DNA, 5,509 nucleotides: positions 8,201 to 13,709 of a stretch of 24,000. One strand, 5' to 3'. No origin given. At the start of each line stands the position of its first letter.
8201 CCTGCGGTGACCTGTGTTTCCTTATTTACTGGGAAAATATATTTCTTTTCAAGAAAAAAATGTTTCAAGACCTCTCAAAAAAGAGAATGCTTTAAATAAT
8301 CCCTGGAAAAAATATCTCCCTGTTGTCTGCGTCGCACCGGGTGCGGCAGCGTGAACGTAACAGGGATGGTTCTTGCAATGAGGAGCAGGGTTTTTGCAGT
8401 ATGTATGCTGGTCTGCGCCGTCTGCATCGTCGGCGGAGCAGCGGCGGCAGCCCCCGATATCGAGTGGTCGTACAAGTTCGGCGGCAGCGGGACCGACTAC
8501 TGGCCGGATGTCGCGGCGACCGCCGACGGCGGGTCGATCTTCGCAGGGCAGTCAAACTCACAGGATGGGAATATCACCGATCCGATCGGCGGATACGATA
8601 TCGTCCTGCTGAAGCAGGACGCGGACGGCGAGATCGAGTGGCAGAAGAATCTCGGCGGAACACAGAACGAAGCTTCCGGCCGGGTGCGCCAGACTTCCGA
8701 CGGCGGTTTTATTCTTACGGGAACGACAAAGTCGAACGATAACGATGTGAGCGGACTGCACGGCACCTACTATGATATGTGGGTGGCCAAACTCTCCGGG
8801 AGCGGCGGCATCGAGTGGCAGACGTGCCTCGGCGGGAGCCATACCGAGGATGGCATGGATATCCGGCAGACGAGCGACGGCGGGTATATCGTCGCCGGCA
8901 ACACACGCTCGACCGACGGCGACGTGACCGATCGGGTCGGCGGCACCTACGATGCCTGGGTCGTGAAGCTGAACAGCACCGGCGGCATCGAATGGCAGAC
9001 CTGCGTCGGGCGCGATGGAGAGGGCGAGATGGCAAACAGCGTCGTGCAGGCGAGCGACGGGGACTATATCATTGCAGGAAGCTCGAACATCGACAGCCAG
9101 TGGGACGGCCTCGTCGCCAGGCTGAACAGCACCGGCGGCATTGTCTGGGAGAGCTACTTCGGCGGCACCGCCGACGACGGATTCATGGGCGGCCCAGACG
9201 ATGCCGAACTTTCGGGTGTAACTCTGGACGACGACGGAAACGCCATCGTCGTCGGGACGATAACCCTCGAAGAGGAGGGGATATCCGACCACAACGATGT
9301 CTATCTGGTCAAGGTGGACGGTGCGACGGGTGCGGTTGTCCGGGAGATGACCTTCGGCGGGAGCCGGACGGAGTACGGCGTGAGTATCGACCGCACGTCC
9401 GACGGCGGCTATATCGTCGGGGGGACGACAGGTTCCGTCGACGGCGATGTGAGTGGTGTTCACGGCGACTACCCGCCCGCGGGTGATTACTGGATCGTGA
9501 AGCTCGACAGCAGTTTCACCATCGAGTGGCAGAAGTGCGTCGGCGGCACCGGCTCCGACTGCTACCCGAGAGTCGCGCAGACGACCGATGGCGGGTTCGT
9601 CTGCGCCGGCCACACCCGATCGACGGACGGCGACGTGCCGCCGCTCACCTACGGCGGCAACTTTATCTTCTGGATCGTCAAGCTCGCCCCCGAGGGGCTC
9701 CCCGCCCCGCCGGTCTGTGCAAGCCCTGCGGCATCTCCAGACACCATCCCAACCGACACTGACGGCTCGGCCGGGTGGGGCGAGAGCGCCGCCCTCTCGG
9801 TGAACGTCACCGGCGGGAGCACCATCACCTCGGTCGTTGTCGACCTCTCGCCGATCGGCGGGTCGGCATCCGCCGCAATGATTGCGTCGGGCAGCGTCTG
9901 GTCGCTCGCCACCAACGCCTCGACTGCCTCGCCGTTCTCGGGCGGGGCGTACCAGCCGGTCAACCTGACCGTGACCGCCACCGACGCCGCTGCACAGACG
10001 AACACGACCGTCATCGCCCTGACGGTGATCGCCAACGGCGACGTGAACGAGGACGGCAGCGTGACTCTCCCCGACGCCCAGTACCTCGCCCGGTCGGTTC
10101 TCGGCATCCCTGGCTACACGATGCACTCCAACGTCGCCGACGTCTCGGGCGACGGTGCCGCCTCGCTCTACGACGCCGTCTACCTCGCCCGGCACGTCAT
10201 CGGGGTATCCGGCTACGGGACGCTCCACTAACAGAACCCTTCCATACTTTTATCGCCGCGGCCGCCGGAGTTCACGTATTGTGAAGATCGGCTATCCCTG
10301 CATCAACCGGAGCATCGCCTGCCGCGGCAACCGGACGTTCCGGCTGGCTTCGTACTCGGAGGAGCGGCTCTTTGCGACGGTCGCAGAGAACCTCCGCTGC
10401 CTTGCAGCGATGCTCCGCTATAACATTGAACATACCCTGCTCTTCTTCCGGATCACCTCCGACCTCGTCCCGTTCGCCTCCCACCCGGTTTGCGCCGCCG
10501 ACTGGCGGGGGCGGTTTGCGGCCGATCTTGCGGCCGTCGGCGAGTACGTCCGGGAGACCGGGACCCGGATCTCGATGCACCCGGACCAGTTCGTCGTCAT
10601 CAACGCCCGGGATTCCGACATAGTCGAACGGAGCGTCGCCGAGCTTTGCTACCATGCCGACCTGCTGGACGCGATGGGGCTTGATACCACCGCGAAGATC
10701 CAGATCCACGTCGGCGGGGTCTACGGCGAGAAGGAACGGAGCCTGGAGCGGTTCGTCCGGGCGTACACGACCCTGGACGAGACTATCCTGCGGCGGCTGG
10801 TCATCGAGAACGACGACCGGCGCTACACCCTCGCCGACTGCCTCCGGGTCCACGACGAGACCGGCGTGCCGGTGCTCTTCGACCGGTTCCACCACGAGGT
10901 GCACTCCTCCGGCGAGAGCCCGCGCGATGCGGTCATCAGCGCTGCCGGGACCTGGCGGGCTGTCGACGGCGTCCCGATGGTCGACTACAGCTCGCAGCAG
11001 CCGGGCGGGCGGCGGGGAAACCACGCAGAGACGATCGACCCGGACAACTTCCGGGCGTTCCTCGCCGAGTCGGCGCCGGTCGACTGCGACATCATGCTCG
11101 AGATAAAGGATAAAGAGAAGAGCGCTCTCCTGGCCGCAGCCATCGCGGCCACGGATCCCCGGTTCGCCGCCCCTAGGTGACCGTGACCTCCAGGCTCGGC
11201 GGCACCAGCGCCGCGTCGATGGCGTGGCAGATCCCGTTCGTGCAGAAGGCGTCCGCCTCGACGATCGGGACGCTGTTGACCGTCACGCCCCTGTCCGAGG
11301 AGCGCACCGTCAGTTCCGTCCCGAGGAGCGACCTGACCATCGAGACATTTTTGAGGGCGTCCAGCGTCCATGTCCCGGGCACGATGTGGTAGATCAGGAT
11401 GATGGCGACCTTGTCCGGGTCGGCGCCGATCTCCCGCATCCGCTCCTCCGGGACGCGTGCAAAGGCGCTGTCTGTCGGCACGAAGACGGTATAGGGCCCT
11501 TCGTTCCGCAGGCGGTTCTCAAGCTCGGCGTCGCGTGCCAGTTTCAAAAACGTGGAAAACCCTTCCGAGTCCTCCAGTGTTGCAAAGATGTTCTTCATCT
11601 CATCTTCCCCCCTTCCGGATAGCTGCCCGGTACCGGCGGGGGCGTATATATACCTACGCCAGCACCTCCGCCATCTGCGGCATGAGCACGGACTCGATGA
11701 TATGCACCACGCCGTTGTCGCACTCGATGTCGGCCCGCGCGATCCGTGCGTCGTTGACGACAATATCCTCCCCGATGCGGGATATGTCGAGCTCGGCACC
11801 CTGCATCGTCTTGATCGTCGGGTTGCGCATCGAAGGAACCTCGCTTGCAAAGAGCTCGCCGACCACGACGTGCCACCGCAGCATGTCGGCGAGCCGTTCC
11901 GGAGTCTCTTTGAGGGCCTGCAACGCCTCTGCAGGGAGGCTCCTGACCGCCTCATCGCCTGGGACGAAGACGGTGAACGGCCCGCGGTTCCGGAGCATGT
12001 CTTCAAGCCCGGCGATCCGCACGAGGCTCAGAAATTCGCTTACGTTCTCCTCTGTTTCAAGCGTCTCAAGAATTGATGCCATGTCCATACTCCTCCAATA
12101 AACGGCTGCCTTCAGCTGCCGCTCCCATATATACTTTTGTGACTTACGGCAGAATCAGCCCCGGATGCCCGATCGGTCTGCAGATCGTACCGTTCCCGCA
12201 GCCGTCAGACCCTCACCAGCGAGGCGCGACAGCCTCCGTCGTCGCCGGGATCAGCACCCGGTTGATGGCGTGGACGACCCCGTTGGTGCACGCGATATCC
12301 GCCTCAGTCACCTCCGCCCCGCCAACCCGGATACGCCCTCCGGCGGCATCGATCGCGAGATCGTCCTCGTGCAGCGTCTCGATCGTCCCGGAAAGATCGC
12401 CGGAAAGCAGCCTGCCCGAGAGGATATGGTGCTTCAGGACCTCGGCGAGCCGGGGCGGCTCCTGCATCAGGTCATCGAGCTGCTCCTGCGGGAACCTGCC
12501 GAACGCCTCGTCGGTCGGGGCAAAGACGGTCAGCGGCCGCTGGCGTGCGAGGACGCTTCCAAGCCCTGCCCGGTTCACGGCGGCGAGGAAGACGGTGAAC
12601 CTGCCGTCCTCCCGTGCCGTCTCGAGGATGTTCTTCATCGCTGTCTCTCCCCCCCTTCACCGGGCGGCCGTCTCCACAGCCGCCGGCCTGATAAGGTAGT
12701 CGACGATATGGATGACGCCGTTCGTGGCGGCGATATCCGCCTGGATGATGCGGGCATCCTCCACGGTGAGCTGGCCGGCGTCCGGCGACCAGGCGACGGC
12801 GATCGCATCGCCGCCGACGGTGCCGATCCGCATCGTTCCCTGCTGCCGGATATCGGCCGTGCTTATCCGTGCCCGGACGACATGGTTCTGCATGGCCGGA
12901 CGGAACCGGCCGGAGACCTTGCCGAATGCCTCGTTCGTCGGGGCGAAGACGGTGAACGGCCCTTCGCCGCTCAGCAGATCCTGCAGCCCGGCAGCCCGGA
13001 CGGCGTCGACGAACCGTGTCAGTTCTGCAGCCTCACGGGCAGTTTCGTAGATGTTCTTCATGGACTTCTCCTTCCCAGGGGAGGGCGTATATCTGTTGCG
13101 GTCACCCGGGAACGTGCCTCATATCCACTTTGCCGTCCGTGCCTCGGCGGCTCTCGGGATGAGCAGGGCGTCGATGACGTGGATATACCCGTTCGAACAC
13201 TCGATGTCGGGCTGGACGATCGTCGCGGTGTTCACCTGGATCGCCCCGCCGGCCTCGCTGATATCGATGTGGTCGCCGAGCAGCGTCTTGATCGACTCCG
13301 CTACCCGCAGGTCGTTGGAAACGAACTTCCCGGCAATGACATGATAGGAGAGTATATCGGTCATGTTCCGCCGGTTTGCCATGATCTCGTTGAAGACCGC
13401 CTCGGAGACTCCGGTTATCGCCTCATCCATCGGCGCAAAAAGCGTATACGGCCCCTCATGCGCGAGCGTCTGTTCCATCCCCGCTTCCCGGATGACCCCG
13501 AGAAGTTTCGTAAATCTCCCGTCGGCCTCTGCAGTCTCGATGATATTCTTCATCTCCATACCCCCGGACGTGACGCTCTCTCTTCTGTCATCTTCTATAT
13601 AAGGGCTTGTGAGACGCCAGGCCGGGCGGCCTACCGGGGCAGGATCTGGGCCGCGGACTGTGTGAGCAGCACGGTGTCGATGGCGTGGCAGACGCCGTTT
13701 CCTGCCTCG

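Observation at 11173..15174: Battery of eight tandem, signal-peptide-less, single-domain fasciclin (FAS1) paralogs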

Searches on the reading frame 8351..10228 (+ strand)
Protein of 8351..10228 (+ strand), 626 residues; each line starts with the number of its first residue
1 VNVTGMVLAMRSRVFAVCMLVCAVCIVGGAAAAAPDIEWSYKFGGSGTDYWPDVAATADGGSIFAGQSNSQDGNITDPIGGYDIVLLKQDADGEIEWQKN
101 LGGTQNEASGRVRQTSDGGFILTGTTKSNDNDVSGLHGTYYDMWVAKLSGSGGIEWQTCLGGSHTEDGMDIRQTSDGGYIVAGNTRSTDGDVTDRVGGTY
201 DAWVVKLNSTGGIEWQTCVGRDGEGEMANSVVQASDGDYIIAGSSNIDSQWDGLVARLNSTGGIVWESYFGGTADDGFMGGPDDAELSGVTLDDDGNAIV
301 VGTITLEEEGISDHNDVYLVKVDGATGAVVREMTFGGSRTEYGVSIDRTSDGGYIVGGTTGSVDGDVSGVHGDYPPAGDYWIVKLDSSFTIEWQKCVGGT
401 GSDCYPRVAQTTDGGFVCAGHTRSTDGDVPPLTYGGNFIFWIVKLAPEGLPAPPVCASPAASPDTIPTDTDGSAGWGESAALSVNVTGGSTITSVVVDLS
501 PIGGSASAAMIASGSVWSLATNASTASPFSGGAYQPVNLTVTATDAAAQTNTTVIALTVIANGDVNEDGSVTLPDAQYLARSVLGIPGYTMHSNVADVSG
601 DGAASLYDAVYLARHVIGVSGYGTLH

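Call 62: search_protein_families(library=pfam, proteins=[window:8351-10228:+], max_evalue=0.0001)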
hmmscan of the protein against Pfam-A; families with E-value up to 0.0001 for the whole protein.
window:8351-10228:+ (626 aa): 1 family
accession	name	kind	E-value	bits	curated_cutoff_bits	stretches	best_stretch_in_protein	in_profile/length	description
PF00404.24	Dockerin_1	-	1.5e-07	31.9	22.9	1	563-616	2-56/57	Dockerin type I domain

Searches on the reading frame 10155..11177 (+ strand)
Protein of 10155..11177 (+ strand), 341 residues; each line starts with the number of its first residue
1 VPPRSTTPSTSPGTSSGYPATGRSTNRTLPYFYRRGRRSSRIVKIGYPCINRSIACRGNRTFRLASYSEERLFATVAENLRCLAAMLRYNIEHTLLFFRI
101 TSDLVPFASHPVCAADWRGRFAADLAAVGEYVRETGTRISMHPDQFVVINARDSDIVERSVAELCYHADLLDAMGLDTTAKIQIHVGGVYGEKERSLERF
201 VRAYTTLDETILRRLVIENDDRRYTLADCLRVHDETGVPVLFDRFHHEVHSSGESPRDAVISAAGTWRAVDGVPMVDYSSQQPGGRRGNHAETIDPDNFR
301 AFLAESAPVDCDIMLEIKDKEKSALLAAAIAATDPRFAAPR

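Call 62: search_protein_families(library=pfam, proteins=[window:10155-11177:+], max_evalue=0.0001)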
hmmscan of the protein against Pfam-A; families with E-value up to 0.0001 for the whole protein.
window:10155-11177:+ (341 aa): 1 family
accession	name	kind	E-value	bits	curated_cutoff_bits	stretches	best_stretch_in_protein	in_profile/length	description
PF03851.20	UvdE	-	7.5e-61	206.2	24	1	65-304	28-273/275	UV-endonuclease UvdE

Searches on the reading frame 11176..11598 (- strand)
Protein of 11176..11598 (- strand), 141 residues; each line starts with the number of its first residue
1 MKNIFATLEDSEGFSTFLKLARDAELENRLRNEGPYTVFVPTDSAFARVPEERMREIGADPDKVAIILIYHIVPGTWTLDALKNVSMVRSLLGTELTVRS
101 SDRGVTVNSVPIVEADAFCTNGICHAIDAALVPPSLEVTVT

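Call 4: search_protein_families(library=pfam, proteins=[window:11176-11598:-], max_evalue=0.01)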
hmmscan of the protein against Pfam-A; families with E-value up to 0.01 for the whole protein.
window:11176-11598:- (141 aa): 1 family
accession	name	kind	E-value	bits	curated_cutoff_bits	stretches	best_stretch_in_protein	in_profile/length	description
PF02469.27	Fasciclin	-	3.3e-31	108.5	22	1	13-133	2-123/123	Fasciclin domain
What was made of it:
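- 11173..11598 (-): c1: 141-aa signal-less FAS1 protein and last gene of the array. Its 3' end overlaps the 3' end of the convergent UvdE gene by 8 nt. It carries the Cys pair C-T-N-G-I-C-H. Pfam 108.5 bits (call 4).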

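Call 5: search_protein_families(library=ncbifam, proteins=[window:11176-11598:-], max_evalue=0.01)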
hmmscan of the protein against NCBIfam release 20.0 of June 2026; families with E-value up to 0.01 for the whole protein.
window:11176-11598:- (141 aa): 0 families

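Call 78: search_protein_families(library=padloc, proteins=[window:11176-11598:-], max_evalue=0.01)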
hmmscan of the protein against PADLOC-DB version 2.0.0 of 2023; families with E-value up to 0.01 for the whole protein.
window:11176-11598:- (141 aa): 0 families

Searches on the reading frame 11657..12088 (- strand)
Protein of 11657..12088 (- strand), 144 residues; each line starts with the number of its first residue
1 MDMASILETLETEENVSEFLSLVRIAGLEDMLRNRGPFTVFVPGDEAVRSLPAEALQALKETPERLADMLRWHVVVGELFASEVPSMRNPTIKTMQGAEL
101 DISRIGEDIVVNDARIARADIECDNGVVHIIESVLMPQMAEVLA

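Call 4: search_protein_families(library=pfam, proteins=[window:11657-12088:-], max_evalue=0.01)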
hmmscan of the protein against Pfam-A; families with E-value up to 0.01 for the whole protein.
window:11657-12088:- (144 aa): 1 family
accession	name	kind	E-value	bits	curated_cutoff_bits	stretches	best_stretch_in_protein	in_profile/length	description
PF02469.27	Fasciclin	-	6.9e-33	113.9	22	1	15-137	2-123/123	Fasciclin domain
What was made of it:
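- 11654..12088 (-): c2: 144-aa signal-less FAS1 protein (alternative start at 12082 gives 142 aa). Pfam 113.9 bits (call 4).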

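Call 5: search_protein_families(library=ncbifam, proteins=[window:11657-12088:-], max_evalue=0.01)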
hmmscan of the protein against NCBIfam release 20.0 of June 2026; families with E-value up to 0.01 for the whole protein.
window:11657-12088:- (144 aa): 0 families

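Call 78: search_protein_families(library=padloc, proteins=[window:11657-12088:-], max_evalue=0.01)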
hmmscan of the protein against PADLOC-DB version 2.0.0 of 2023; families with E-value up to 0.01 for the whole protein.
window:11657-12088:- (144 aa): 0 families

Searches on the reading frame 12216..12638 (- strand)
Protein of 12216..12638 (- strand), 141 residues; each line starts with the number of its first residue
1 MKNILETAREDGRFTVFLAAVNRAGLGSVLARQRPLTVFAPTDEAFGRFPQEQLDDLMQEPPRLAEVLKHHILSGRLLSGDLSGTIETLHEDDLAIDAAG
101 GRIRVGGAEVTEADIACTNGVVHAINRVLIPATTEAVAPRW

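Call 4: search_protein_families(library=pfam, proteins=[window:12216-12638:-], max_evalue=0.01)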
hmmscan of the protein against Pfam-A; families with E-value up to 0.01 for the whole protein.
window:12216-12638:- (141 aa): 1 family
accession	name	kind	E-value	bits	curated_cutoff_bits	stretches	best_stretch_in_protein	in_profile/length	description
PF02469.27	Fasciclin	-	1.1e-33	116.5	22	1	13-131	2-123/123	Fasciclin domain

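Call 5: search_protein_families(library=ncbifam, proteins=[window:12216-12638:-], max_evalue=0.01)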
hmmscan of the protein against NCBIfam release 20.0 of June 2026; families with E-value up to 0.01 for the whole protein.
window:12216-12638:- (141 aa): 0 families

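Call 78: search_protein_families(library=padloc, proteins=[window:12216-12638:-], max_evalue=0.01)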
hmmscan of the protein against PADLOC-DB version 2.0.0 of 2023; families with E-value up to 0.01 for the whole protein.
window:12216-12638:- (141 aa): 0 families

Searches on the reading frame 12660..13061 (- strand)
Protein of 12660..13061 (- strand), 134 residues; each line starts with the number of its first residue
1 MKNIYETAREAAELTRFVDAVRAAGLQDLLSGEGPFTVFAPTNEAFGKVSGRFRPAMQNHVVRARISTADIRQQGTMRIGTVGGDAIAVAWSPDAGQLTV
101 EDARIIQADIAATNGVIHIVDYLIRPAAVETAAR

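Call 4: search_protein_families(library=pfam, proteins=[window:12660-13061:-], max_evalue=0.01)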
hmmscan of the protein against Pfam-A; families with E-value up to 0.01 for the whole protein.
window:12660-13061:- (134 aa): 1 family
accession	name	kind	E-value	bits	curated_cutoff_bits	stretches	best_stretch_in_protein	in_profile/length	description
PF02469.27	Fasciclin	-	1.2e-25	90.5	22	1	13-126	2-123/123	Fasciclin domain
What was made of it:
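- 12657..13061 (-): c4: 134-aa signal-less FAS1 protein with an in-frame 11-codon deletion in helix alpha5 and NH in place of YH. It is the fastest-evolving copy. Pfam 90.5 bits (call 4).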

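Call 5: search_protein_families(library=ncbifam, proteins=[window:12660-13061:-], max_evalue=0.01)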
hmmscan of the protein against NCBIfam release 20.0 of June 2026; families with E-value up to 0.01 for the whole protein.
window:12660-13061:- (134 aa): 0 families

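Call 78: search_protein_families(library=padloc, proteins=[window:12660-13061:-], max_evalue=0.01)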
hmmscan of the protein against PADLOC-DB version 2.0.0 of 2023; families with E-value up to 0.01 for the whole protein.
window:12660-13061:- (134 aa): 0 families

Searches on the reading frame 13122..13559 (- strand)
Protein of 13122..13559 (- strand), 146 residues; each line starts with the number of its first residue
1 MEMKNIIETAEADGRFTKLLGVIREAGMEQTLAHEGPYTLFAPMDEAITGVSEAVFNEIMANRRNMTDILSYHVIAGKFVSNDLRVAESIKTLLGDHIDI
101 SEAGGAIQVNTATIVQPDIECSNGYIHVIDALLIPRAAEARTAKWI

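Call 4: search_protein_families(library=pfam, proteins=[window:13122-13559:-], max_evalue=0.01)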
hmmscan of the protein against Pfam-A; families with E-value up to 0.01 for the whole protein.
window:13122-13559:- (146 aa): 1 family
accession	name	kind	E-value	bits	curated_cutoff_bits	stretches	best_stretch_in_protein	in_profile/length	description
PF02469.27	Fasciclin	-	8.1e-33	113.7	22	1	15-135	2-123/123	Fasciclin domain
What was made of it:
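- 13119..13559 (-): c5: 146-aa signal-less FAS1 protein (alternative start at 13553 gives 144 aa). Pfam 113.7 bits (call 4).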

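Call 5: search_protein_families(library=ncbifam, proteins=[window:13122-13559:-], max_evalue=0.01)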
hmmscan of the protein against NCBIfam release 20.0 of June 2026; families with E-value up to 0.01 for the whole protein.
window:13122-13559:- (146 aa): 0 families

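Call 78: search_protein_families(library=padloc, proteins=[window:13122-13559:-], max_evalue=0.01)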
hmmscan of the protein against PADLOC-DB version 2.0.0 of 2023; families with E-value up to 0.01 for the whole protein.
window:13122-13559:- (146 aa): 0 families
